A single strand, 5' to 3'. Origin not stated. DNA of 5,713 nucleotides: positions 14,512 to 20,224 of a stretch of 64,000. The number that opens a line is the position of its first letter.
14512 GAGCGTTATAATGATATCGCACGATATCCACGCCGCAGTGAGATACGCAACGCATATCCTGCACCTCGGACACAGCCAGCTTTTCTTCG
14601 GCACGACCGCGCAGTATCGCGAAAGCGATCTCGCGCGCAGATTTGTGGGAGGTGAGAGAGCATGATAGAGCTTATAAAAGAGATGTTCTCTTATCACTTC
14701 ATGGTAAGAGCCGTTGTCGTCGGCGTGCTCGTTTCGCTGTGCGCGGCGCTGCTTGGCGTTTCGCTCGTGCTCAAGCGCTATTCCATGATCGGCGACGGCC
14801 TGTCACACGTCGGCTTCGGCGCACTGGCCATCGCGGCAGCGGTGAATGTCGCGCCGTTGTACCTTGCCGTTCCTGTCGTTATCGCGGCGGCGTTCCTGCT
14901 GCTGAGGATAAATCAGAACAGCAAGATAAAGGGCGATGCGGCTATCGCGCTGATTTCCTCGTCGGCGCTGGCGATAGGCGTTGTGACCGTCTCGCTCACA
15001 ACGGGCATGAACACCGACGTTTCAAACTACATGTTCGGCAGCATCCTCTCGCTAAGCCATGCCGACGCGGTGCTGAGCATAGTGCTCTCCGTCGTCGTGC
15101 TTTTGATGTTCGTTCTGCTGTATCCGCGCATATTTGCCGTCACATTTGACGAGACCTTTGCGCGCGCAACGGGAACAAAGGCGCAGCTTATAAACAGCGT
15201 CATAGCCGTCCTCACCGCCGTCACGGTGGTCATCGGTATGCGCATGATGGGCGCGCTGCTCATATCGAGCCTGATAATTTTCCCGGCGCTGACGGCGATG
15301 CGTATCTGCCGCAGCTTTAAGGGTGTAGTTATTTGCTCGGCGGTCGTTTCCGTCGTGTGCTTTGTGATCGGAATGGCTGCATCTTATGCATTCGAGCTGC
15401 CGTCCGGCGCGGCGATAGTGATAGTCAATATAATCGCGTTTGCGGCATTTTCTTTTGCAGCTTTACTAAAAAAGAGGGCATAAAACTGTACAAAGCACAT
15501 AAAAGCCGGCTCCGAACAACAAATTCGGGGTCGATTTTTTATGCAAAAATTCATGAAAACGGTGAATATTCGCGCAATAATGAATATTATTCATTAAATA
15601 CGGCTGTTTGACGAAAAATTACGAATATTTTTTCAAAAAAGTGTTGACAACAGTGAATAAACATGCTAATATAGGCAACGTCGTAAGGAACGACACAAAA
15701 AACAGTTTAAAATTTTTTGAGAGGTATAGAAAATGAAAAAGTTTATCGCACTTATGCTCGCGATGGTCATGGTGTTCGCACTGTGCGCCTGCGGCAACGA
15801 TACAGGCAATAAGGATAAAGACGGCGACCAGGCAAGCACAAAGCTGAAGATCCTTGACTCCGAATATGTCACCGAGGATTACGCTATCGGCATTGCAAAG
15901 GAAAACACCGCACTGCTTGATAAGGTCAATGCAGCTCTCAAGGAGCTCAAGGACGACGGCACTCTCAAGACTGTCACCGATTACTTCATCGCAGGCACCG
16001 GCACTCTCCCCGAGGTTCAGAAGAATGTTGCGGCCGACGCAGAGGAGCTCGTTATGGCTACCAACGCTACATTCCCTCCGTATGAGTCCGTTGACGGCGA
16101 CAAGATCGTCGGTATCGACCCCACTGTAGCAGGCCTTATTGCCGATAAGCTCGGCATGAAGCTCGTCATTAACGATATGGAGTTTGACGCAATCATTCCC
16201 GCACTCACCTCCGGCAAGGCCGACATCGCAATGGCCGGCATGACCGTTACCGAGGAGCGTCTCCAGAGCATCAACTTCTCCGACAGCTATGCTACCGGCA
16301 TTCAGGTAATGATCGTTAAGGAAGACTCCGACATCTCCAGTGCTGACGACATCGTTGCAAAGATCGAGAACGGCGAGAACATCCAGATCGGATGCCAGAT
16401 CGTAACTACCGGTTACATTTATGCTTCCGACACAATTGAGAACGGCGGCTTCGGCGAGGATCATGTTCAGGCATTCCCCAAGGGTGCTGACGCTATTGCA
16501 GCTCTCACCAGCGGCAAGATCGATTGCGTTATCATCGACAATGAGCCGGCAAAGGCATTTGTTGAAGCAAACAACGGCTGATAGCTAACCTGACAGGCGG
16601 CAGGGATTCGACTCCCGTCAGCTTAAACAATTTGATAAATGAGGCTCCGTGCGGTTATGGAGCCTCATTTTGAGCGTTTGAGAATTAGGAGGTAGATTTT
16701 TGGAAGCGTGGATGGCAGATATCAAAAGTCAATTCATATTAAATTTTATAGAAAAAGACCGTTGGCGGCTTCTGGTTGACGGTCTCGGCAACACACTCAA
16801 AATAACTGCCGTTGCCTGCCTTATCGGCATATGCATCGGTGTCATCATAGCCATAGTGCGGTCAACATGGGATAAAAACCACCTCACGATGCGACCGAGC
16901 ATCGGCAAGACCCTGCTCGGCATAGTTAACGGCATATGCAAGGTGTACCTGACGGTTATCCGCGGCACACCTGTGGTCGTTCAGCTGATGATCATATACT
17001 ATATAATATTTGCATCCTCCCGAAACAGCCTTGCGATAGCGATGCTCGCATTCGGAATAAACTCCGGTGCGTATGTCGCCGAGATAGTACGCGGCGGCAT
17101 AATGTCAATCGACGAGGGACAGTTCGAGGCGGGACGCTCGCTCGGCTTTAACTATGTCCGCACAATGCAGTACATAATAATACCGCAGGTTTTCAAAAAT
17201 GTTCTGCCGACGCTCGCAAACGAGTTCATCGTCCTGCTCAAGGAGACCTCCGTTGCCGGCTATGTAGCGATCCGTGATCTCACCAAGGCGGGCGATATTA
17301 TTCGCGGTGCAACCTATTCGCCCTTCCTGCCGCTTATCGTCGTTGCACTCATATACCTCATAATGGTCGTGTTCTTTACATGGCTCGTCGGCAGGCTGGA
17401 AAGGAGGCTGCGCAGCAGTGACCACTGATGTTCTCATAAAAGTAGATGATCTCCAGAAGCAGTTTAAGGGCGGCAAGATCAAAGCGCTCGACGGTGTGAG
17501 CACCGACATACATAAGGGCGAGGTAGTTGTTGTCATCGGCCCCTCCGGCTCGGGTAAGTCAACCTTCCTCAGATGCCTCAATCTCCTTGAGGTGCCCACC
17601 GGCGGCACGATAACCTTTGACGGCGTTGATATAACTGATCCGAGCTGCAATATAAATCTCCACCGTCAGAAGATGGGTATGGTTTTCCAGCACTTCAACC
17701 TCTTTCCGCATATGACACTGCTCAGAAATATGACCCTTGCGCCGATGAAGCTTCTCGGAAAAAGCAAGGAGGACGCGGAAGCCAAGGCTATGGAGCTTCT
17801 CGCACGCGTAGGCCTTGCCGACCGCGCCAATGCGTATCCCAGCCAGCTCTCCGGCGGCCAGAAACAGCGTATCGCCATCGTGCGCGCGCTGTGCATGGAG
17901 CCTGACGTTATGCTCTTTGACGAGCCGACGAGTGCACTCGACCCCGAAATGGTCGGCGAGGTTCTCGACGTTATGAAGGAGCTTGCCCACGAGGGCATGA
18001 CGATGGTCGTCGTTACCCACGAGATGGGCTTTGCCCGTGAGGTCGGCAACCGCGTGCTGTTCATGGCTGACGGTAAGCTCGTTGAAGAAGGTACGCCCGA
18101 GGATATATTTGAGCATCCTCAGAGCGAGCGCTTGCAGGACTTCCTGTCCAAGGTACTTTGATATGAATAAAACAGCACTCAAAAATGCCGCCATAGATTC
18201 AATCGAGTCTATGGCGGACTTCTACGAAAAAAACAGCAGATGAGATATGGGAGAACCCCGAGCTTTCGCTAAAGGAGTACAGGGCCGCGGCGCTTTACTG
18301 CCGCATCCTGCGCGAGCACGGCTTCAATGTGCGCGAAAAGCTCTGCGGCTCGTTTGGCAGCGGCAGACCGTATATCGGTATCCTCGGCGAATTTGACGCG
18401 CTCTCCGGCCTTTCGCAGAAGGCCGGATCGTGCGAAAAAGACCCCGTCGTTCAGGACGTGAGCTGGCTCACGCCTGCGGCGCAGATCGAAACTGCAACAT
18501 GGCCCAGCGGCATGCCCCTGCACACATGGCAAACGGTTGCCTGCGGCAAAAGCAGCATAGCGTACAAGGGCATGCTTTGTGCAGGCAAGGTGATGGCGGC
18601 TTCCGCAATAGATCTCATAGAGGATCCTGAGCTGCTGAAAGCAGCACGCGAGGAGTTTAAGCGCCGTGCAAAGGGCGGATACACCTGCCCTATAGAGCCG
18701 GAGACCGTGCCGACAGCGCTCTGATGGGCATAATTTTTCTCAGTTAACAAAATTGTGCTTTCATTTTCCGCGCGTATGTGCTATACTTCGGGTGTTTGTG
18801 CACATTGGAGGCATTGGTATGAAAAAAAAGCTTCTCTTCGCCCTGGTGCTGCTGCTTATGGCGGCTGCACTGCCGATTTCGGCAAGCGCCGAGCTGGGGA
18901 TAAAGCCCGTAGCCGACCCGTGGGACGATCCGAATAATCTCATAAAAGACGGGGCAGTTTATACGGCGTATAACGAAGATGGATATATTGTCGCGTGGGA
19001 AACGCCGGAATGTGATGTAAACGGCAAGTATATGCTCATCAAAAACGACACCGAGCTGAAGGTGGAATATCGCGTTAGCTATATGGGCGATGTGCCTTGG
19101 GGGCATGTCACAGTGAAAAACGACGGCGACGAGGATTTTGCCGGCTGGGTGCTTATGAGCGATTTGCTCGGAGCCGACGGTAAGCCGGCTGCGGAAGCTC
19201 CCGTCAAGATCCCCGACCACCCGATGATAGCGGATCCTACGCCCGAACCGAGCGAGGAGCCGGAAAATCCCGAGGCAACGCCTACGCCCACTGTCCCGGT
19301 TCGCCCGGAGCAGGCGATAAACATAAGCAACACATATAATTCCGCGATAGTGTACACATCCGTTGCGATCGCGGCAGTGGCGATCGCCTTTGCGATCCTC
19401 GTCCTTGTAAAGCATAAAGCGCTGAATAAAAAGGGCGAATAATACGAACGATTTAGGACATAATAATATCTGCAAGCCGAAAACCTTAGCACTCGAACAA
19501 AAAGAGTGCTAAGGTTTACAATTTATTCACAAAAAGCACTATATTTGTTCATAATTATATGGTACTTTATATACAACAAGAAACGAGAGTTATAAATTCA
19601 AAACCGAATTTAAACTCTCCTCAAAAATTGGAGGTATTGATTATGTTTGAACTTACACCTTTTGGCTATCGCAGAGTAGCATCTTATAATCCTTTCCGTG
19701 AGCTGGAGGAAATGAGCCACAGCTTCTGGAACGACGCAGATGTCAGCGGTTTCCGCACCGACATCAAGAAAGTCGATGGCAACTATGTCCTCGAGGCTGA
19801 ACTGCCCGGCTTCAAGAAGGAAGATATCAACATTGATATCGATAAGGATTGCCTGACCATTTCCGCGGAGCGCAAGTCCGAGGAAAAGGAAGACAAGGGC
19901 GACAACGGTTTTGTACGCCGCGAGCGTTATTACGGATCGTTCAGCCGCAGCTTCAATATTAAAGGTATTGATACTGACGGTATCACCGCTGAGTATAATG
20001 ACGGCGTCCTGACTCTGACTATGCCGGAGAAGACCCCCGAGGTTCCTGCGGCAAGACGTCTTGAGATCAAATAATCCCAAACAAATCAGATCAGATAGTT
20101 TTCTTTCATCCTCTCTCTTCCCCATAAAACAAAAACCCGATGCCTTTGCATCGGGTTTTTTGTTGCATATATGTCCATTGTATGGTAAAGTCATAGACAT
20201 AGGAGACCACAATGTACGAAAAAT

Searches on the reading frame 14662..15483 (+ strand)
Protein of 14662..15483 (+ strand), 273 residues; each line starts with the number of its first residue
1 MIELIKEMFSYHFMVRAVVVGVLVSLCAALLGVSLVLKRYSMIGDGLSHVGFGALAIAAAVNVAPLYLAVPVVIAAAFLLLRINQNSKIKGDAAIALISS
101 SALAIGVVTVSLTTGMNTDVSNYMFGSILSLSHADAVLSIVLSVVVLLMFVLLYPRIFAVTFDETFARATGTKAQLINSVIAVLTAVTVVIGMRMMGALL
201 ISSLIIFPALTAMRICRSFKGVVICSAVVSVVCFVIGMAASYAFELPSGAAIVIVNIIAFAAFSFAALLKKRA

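Call 82: search_protein_families(library=pfam, proteins=[window:14662-15483:+], max_evalue=0.00001)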
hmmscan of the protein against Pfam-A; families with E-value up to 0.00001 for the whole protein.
window:14662-15483:+ (273 aa): 1 family
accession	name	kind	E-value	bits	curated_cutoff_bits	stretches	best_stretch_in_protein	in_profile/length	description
PF00950.22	ABC-3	-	1.2e-58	199.1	20.1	1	10-262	1-253/258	ABC 3 transport family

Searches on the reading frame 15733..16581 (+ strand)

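Call 82: search_protein_families(library=pfam, proteins=[window:15733-16581:+], max_evalue=0.00001)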
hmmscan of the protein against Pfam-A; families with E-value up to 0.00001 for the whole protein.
window:15733-16581:+ (282 aa): 2 families
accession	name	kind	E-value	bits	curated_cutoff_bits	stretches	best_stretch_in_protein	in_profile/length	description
PF00497.25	SBP_bac_3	-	1.1e-33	116.2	26.4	1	106-212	1-98/132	Bacterial extracellular solute-binding proteins, family 3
PF10613.14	Lig_chan-Glu_bd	-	2.1e-06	28.3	30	1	148-197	64-114/115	Ligated ion channel L-glutamate- and glycine-binding site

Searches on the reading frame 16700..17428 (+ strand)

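Call 82: search_protein_families(library=pfam, proteins=[window:16700-17428:+], max_evalue=0.00001)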
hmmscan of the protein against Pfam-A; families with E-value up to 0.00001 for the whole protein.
window:16700-17428:+ (242 aa): 1 family
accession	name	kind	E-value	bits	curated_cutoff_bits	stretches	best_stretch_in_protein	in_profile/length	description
PF00528.27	BPD_transp_1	-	5.6e-21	75.5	26.4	1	75-238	15-183/184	Binding-protein-dependent transport system inner membrane component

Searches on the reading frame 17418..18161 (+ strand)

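Call 82: search_protein_families(library=pfam, proteins=[window:17418-18161:+], max_evalue=0.00001)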
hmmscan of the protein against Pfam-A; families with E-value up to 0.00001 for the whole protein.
window:17418-18161:+ (247 aa): 3 families
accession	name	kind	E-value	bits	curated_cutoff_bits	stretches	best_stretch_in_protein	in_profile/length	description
PF00005.33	ABC_tran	-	1.8e-37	129.4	25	1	24-172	1-137/137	ABC transporter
PF13304.12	AAA_21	-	1.6e-14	55.2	27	1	135-203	229-300/304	AAA domain, putative AbiEii toxin, Type IV TA system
PF02463.25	SMC_N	-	1.1e-07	32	40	0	134-209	127-205/220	RecF/RecN/SMC N terminal domain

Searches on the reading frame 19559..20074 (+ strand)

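Call 86: search_protein_families(library=pfam, proteins=[window:19559-20074:+], max_evalue=0.00001)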
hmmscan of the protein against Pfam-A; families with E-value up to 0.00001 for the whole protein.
window:19559-20074:+ (171 aa): 1 family
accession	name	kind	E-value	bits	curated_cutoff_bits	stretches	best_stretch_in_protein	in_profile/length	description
PF00011.27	HSP20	-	3.7e-23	82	20.8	1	68-170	1-101/102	Hsp20/alpha crystallin family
